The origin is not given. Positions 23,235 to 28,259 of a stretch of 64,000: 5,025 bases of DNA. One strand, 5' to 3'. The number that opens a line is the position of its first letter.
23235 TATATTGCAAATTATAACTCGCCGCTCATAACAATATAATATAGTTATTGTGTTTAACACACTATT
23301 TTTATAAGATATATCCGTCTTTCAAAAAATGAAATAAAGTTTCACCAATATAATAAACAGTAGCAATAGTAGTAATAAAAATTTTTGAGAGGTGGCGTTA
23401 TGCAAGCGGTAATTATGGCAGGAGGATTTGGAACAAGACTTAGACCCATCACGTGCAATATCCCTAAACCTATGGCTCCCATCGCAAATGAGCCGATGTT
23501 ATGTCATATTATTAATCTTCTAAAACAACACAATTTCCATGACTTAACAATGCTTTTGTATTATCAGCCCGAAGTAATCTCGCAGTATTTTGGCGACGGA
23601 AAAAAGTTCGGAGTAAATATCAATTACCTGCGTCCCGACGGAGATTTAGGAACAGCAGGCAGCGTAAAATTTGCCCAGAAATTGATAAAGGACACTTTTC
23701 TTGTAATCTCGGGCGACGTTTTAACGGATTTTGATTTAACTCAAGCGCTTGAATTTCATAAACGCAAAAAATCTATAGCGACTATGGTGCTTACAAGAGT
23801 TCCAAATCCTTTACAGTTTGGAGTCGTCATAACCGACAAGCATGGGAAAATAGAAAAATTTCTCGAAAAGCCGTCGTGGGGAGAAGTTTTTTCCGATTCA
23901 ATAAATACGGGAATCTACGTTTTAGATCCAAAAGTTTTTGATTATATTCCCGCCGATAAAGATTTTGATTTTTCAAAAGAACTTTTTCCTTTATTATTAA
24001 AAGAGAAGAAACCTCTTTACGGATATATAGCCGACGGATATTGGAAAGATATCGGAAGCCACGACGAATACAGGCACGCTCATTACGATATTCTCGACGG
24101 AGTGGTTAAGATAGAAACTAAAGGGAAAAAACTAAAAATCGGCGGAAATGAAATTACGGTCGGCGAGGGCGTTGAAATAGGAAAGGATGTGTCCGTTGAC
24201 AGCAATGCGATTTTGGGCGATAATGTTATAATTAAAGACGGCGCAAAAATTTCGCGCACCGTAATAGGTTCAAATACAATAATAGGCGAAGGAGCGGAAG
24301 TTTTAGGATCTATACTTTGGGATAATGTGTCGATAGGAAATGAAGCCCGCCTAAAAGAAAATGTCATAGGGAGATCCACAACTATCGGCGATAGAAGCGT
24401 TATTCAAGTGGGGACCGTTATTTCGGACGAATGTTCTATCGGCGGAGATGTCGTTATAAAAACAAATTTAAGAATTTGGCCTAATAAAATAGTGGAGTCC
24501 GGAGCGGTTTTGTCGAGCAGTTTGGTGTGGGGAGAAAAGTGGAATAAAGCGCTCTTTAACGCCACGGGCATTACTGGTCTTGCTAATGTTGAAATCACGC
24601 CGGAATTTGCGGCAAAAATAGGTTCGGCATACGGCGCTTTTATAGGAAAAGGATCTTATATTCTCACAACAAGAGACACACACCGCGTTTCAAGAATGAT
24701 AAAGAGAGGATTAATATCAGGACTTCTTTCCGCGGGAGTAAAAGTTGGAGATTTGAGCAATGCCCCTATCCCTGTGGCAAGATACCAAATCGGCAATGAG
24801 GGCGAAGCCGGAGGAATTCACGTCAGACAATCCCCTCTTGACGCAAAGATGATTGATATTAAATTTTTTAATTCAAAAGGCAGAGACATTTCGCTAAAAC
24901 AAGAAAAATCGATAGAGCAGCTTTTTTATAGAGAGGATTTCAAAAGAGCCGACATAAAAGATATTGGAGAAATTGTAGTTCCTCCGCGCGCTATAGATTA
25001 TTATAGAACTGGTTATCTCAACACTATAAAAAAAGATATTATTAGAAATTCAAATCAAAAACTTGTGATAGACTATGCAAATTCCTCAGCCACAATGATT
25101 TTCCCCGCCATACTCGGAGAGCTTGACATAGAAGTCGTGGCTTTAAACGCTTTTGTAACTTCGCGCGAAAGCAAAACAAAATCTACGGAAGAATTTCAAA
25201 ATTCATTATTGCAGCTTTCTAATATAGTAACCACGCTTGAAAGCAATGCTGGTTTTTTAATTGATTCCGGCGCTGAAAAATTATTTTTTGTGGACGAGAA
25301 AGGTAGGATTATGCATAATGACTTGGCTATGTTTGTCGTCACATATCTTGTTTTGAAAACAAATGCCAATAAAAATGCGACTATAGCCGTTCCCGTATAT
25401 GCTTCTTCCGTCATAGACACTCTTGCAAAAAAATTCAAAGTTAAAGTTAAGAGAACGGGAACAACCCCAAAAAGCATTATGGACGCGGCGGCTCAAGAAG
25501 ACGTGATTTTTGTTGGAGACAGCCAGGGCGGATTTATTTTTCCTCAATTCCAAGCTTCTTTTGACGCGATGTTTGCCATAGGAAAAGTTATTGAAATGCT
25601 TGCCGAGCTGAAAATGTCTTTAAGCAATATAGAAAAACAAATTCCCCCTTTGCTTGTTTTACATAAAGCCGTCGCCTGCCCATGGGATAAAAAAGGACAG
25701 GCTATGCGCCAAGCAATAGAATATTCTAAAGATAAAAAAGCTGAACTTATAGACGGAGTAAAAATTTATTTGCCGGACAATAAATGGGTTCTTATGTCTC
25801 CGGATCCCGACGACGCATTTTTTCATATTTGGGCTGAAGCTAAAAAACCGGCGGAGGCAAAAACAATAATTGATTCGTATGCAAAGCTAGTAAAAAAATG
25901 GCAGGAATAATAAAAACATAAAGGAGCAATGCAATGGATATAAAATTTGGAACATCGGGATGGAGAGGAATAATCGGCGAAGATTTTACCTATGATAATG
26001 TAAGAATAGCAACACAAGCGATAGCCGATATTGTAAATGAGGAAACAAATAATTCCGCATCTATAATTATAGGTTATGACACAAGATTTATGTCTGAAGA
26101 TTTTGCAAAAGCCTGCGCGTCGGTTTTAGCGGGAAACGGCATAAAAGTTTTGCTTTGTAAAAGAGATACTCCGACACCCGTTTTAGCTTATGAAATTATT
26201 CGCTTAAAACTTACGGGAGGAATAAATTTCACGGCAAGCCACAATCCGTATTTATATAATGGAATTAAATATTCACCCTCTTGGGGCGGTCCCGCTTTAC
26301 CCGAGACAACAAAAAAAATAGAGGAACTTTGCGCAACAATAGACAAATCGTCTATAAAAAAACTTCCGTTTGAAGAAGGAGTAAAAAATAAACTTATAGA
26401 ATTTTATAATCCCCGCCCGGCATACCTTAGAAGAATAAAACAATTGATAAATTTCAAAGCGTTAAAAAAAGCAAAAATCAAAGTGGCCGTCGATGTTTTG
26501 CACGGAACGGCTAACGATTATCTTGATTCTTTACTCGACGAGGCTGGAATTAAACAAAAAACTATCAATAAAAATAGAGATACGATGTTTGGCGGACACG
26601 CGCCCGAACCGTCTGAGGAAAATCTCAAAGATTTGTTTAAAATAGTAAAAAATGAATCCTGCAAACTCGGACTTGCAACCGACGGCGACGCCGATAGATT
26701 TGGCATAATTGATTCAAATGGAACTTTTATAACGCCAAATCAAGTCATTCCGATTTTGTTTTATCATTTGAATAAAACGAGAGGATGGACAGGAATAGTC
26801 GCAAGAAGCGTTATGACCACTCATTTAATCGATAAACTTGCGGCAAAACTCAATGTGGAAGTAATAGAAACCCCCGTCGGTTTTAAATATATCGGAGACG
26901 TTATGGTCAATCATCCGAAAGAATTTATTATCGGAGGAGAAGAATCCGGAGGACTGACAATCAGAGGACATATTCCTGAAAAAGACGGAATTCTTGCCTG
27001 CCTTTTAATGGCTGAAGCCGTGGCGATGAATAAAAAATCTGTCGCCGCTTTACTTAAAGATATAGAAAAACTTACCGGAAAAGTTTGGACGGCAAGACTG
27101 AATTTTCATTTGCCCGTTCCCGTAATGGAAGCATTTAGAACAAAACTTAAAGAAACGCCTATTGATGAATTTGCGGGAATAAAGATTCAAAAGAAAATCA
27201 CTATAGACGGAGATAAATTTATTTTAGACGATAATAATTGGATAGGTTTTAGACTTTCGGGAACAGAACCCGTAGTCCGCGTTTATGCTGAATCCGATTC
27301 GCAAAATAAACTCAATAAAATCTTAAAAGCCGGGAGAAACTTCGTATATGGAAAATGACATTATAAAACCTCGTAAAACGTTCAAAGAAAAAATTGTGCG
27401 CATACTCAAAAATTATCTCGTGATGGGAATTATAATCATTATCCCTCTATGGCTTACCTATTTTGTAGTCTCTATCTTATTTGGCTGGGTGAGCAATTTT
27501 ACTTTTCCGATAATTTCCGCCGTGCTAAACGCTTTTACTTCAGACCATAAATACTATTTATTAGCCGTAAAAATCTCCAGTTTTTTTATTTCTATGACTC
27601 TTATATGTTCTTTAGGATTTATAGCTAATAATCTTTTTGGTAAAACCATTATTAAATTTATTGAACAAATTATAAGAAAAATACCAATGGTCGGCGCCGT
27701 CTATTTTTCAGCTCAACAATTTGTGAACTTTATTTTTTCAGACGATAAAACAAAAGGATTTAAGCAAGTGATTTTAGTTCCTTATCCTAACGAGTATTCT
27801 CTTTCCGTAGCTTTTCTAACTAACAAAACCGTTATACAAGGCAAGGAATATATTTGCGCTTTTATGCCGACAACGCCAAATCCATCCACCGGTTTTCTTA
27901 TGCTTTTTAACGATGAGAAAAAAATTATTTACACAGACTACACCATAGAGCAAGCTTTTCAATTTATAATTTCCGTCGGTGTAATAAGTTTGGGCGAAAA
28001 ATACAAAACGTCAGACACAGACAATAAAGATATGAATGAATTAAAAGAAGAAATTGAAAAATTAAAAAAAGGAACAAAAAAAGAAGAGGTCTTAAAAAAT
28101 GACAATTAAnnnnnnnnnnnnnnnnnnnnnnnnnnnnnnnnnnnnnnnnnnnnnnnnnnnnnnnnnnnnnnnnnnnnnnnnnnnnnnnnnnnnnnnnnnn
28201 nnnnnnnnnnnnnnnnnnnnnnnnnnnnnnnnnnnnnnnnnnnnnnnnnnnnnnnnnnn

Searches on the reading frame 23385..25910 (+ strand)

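Call 56: search_protein_families(library=pfam, proteins=[window:23385-25910:+], max_evalue=0.00001)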
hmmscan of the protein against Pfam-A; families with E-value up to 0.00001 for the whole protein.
window:23385-25910:+ (841 aa): 8 families
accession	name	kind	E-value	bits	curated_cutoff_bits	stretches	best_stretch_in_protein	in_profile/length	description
PF00483.29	NTP_transferase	-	2e-55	188.5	21.2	1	8-237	2-243/245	Nucleotidyl transferase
PF02878.22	PGM_PMM_I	-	9.9e-22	77.5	22.5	1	390-520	3-137/138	Phosphoglucomutase/phosphomannomutase, alpha/beta/alpha domain I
PF25084.1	LbH_EIF2B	-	3.2e-21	75.8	54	2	260-358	7-105/105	EIF2B subunit epsilon LbH domain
PF00132.30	Hexapep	-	4.3e-12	45.6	27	0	257-290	2-35/36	Bacterial transferase hexapeptide (six repeats)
PF02879.22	PGM_PMM_II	-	1.6e-11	45.1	29.3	1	539-640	2-103/103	Phosphoglucomutase/phosphomannomutase, alpha/beta/alpha domain II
PF02880.22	PGM_PMM_III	-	5.4e-10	39.8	20.7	1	646-752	4-110/115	Phosphoglucomutase/phosphomannomutase, alpha/beta/alpha domain III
PF24894.1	Hexapep_GlmU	-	1e-07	32.5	23.3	1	273-340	17-83/104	GlmU-like, C-terminal hexapeptide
PF12804.13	NTP_transf_3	-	7.1e-07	30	27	1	8-122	1-107/160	MobA-like NTP transferase domain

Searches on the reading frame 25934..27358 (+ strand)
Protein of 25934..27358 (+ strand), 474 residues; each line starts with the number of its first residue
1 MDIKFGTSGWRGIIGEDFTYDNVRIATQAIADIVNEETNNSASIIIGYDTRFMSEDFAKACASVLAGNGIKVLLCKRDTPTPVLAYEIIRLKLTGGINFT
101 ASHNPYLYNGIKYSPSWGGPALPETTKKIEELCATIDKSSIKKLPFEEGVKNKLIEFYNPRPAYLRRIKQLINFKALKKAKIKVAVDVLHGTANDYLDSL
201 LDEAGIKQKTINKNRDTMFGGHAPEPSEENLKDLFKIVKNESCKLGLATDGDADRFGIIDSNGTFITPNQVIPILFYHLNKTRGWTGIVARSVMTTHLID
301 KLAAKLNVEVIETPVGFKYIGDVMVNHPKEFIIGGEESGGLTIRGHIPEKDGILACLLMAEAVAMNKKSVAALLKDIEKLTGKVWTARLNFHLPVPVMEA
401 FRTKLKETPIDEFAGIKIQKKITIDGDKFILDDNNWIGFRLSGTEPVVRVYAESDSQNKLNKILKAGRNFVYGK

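Call 56: search_protein_families(library=pfam, proteins=[window:25934-27358:+], max_evalue=0.00001)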
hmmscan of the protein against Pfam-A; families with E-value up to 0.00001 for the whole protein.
window:25934-27358:+ (474 aa): 4 families
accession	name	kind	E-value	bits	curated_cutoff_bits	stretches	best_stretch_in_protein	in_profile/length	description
PF02878.22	PGM_PMM_I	-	3.1e-40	137.5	22.5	1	3-138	2-136/138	Phosphoglucomutase/phosphomannomutase, alpha/beta/alpha domain I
PF02879.22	PGM_PMM_II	-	8.2e-28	97.4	29.3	1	163-263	2-103/103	Phosphoglucomutase/phosphomannomutase, alpha/beta/alpha domain II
PF02880.22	PGM_PMM_III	-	5.8e-27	94.6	20.7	1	268-377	2-111/115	Phosphoglucomutase/phosphomannomutase, alpha/beta/alpha domain III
PF00408.26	PGM_PMM_IV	-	1.5e-09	38.2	23.1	1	410-464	12-62/68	Phosphoglucomutase/phosphomannomutase, C-terminal domain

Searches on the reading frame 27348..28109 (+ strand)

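Call 56: search_protein_families(library=pfam, proteins=[window:27348-28109:+], max_evalue=0.00001)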
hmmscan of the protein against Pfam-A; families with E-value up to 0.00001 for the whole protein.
window:27348-28109:+ (253 aa): 1 family
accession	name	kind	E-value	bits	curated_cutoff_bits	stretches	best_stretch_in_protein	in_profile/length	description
PF04367.18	DUF502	-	2.5e-24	85.6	23.8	1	81-181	2-107/107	Protein of unknown function (DUF502)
